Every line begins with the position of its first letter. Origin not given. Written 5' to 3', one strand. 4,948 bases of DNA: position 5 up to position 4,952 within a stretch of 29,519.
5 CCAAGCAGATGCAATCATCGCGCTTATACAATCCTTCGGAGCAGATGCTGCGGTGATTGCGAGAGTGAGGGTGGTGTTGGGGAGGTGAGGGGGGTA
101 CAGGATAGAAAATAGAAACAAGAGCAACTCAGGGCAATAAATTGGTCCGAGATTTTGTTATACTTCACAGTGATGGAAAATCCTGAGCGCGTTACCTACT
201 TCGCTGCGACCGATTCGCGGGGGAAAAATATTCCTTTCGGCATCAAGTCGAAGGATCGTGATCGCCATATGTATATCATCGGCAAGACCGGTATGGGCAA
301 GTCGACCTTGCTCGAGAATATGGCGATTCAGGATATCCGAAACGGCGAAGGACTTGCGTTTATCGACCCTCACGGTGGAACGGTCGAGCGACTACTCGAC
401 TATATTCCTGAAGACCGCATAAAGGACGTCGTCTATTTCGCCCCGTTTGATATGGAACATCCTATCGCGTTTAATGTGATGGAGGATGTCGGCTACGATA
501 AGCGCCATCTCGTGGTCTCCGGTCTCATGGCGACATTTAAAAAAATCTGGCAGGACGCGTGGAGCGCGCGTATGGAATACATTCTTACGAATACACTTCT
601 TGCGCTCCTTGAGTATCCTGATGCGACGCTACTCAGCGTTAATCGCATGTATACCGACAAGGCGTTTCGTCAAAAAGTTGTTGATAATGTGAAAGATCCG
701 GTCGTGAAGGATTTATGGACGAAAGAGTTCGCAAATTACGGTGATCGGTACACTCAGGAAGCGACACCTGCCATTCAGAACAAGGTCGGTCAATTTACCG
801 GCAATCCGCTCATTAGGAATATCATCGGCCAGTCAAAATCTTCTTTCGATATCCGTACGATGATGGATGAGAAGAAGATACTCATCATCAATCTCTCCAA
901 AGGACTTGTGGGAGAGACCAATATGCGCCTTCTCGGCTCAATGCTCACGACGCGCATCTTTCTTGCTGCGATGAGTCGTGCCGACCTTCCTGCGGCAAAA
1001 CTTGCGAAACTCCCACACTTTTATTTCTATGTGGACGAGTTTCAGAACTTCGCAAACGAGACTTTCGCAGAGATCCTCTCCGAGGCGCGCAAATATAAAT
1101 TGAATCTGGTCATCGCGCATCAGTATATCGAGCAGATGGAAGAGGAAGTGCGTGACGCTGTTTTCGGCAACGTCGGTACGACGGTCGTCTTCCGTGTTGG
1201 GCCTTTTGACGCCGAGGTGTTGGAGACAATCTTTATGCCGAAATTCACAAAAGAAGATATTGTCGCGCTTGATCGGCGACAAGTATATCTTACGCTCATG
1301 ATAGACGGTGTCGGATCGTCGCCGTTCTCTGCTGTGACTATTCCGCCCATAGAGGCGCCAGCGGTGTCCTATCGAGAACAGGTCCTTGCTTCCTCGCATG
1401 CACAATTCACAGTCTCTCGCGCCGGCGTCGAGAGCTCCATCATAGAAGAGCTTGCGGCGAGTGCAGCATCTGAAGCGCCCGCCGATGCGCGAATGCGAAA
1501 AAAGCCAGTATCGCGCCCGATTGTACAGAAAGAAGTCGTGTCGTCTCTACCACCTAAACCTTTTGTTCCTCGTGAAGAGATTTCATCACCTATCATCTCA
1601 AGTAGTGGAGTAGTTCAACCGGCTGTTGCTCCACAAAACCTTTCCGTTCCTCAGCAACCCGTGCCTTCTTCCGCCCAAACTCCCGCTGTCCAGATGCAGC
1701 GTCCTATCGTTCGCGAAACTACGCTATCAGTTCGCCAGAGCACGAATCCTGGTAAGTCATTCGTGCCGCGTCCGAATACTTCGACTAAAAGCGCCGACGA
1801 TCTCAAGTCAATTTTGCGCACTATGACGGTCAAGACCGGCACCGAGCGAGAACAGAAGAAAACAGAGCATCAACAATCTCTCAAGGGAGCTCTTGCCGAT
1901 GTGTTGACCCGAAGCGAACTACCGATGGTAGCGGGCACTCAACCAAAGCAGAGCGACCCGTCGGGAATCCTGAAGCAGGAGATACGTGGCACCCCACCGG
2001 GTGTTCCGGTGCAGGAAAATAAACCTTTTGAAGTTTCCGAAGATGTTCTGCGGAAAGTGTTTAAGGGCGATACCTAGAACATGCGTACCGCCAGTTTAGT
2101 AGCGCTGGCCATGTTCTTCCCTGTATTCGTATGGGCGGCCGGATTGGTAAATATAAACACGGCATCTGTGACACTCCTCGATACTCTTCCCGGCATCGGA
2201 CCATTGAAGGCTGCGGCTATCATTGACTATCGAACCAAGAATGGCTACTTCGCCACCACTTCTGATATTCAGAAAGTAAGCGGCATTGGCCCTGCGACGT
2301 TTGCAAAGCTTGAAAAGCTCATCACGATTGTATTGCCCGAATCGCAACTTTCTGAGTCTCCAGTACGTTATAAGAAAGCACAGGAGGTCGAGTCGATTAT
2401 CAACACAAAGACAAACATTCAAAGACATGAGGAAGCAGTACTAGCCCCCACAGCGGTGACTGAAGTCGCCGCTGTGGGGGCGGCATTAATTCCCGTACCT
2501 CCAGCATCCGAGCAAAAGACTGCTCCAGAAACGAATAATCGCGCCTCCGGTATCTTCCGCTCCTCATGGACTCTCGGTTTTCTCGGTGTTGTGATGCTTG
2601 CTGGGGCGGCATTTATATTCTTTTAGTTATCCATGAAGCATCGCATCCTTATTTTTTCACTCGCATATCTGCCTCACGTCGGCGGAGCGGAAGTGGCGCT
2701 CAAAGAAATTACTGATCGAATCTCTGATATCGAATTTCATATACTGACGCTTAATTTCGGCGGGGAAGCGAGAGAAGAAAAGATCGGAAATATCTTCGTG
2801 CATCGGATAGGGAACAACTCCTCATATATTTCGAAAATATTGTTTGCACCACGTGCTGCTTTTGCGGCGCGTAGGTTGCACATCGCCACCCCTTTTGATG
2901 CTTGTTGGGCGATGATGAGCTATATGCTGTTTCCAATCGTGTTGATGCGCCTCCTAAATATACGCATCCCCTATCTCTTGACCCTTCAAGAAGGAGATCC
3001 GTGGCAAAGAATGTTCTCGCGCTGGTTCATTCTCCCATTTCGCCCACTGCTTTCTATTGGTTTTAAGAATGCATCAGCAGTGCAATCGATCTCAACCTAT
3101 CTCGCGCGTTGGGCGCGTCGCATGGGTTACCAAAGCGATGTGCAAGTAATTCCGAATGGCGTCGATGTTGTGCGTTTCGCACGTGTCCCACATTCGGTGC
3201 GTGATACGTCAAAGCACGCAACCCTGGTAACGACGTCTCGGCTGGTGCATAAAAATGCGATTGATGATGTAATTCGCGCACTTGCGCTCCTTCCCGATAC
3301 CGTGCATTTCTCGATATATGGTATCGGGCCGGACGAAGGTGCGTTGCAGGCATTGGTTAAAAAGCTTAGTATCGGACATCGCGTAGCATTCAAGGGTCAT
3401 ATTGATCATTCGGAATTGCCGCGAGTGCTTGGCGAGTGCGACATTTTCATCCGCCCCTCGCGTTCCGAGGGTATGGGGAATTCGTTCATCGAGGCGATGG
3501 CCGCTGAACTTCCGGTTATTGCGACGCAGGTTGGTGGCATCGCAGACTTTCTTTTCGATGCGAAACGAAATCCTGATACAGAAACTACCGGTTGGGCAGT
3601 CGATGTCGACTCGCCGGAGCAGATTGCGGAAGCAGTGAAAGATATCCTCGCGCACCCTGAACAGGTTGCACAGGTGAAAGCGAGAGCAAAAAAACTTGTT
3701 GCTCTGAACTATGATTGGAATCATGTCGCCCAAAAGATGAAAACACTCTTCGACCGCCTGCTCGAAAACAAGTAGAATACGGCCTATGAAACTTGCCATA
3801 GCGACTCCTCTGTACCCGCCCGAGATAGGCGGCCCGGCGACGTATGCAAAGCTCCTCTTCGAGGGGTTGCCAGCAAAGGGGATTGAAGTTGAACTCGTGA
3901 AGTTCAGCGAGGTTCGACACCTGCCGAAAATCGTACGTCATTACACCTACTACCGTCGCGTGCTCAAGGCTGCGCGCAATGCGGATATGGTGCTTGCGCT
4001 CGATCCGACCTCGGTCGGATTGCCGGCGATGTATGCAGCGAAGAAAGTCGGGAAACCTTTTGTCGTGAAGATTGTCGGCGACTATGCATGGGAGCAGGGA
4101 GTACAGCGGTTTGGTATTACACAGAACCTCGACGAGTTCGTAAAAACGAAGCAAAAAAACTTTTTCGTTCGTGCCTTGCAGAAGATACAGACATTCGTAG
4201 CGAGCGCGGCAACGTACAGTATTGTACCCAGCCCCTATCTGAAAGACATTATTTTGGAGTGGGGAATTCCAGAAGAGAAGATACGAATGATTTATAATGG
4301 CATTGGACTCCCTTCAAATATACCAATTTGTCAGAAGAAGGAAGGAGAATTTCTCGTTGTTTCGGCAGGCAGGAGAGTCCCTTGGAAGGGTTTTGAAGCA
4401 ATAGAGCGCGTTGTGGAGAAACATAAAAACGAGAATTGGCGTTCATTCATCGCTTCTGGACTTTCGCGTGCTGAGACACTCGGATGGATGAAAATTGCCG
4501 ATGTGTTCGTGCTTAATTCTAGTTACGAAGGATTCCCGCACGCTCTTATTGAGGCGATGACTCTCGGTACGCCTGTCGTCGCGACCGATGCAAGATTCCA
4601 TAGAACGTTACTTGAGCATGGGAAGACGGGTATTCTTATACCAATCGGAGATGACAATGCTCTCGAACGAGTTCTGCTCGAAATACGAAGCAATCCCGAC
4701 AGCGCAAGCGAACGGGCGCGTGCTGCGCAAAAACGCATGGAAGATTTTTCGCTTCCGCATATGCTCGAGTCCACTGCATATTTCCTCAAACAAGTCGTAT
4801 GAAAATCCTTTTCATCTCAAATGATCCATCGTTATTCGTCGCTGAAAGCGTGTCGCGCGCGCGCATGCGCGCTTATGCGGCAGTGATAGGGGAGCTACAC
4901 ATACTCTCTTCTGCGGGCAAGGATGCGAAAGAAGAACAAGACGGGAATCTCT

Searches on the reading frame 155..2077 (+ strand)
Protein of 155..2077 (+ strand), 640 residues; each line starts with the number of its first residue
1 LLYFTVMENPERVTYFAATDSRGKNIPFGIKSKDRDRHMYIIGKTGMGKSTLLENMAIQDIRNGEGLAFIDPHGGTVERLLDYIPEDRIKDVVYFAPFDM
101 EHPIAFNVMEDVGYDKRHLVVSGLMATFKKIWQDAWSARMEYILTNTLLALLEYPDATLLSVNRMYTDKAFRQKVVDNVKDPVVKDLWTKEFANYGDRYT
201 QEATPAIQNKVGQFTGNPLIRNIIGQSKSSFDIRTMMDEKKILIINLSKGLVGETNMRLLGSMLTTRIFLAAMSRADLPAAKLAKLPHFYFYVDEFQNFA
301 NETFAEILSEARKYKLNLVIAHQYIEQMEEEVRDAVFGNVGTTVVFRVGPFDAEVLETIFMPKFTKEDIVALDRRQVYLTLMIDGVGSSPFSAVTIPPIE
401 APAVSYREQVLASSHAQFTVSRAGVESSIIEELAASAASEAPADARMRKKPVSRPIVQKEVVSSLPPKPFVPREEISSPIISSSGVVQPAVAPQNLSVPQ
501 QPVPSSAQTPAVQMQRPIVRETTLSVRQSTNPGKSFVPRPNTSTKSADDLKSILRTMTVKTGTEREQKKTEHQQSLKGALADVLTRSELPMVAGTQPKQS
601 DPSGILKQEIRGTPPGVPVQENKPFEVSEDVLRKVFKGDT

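Call 7: search_protein_families(library=pfam, proteins=[window:155-2077:+], max_evalue=0.001)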
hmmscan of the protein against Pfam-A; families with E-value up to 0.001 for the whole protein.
window:155-2077:+ (640 aa): 5 families
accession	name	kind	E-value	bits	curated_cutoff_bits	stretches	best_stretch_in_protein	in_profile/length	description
PF10412.15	TrwB_AAD_bind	-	1.3e-11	44.4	20.5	1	32-349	11-311/387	Type IV secretion-system coupling protein DNA-binding domain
PF12696.13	TraG-D_C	-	6.9e-07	29.7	22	1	289-357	2-73/126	TraM recognition site of TraD and TraG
PF02534.20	T4SS-DNA_transf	-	3e-06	26.8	20.1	1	62-331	68-347/468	Type IV secretory system Conjugative DNA transfer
PF01935.23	DUF87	-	6.1e-06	26.9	23.2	1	23-267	9-219/220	Helicase HerA, central domain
PF13401.12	AAA_22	-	6.3e-05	23.7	27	0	35-81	4-51/130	AAA domain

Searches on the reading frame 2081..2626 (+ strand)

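Call 7: search_protein_families(library=pfam, proteins=[window:2081-2626:+], max_evalue=0.001)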
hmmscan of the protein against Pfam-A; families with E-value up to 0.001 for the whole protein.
window:2081-2626:+ (181 aa): 3 families
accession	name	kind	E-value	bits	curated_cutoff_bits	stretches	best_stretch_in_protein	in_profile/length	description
PF12836.13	HHH_3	-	1.7e-21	76.5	27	1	22-82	5-65/65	Helix-hairpin-helix motif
PF00633.29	HHH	-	2.8e-11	43.1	24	1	22-50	2-30/30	Helix-hairpin-helix motif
PF03934.19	T2SSK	-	6.9e-06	26.8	24.2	1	23-81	1-60/63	Type II secretion system (T2SS), protein K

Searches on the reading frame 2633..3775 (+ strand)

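Call 7: search_protein_families(library=pfam, proteins=[window:2633-3775:+], max_evalue=0.001)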
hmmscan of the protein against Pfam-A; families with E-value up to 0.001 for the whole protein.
window:2633-3775:+ (380 aa): 6 families
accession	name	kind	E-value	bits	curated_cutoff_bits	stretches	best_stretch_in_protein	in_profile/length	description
PF00534.26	Glycos_transf_1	-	2.9e-31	108.8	26.4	1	194-354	14-171/172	Glycosyl transferases group 1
PF13692.12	Glyco_trans_1_4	-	1.3e-27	97.3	27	1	197-340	3-141/142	Glycosyl transferases group 1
PF20706.3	GT4-conflict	-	4.6e-14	52.6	26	1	210-368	214-384/385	Family 4 Glycosyltransferase in conflict systems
PF13439.12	Glyco_transf_4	-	1.5e-12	48.3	28.5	1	16-179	1-168/170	Glycosyltransferase Family 4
PF13524.12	Glyco_trans_1_2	-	4.2e-11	43.4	25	1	214-369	6-142/144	Glycosyl transferase-like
PF13579.12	Glyco_trans_4_4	-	1.8e-10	41.8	29.7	1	33-176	19-158/158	Glycosyl transferase 4-like domain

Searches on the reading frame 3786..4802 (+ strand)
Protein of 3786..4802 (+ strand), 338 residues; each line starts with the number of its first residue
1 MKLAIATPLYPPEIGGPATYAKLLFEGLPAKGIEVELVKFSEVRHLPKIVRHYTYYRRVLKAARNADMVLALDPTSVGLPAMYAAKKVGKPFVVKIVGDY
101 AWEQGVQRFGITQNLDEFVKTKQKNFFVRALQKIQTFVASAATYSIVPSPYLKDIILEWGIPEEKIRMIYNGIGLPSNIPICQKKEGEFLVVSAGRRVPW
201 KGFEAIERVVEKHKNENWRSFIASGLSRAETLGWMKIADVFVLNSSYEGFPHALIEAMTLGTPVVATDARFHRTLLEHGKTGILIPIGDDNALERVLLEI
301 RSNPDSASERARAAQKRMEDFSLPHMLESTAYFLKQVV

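Call 7: search_protein_families(library=pfam, proteins=[window:3786-4802:+], max_evalue=0.001)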
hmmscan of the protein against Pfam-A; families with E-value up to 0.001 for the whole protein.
window:3786-4802:+ (338 aa): 4 families
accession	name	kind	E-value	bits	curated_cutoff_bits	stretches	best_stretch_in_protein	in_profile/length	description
PF00534.26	Glycos_transf_1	-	2.5e-22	79.7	26.4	1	235-316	90-171/172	Glycosyl transferases group 1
PF13692.12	Glyco_trans_1_4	-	1.4e-16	61.4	27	1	183-300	28-139/142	Glycosyl transferases group 1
PF13439.12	Glyco_transf_4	-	7.5e-13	49.3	28.5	1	14-173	1-166/170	Glycosyltransferase Family 4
PF13579.12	Glyco_trans_4_4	-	1.5e-12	48.6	29.7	1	46-172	53-158/158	Glycosyl transferase 4-like domain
